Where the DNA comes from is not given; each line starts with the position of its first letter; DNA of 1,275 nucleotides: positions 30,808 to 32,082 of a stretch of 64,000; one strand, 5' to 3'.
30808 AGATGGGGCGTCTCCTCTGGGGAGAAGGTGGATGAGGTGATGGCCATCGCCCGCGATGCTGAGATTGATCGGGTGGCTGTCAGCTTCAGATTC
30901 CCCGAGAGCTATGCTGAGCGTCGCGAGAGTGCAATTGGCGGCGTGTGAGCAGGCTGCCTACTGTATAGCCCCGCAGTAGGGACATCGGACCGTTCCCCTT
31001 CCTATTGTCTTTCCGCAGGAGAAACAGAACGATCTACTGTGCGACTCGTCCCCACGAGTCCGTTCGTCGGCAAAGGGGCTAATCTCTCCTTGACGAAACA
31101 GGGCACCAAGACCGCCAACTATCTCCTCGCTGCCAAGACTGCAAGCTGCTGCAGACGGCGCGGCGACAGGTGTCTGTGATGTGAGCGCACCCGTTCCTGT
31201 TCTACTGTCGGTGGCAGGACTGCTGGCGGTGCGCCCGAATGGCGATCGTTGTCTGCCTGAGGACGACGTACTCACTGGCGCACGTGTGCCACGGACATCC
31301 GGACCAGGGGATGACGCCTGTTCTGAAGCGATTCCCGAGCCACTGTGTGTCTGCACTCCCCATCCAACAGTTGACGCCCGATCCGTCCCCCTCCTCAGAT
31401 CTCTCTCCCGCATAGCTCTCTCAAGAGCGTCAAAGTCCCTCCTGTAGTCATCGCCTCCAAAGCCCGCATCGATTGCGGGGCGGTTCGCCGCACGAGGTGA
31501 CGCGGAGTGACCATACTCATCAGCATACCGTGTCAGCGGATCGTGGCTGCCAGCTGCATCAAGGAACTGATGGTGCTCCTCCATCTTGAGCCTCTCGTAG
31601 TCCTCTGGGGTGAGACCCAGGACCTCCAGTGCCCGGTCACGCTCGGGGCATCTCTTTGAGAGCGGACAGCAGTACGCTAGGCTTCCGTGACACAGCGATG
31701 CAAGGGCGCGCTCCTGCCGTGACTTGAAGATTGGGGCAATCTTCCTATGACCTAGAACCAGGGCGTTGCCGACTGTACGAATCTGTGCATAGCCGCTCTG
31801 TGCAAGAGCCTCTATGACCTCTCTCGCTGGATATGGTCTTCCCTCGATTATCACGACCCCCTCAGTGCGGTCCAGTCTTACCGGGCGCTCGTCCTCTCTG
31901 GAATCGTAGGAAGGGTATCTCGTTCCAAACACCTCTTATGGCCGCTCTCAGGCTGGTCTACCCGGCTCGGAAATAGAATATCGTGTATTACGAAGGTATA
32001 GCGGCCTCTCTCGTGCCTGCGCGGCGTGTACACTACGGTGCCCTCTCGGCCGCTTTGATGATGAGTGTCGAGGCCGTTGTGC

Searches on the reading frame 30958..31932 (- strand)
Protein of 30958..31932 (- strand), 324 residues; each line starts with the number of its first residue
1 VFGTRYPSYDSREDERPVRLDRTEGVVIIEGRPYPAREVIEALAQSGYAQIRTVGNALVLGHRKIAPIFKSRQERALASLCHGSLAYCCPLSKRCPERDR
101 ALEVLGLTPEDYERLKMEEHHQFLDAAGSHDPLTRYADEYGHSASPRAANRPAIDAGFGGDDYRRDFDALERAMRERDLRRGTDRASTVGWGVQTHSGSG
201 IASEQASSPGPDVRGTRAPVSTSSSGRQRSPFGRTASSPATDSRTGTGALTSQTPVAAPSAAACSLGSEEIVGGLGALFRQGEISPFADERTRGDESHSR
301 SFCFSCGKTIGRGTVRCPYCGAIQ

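Call 7: search_protein_families(library=pfam, proteins=[window:30958-31932:-], max_evalue=0.01)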
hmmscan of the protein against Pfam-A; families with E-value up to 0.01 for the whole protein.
window:30958-31932:- (324 aa): 1 family
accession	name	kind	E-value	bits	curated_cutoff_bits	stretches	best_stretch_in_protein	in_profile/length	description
PF13240.11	Zn_Ribbon_1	-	0.003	17.7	25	1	302-322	1-21/23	zinc-ribbon domain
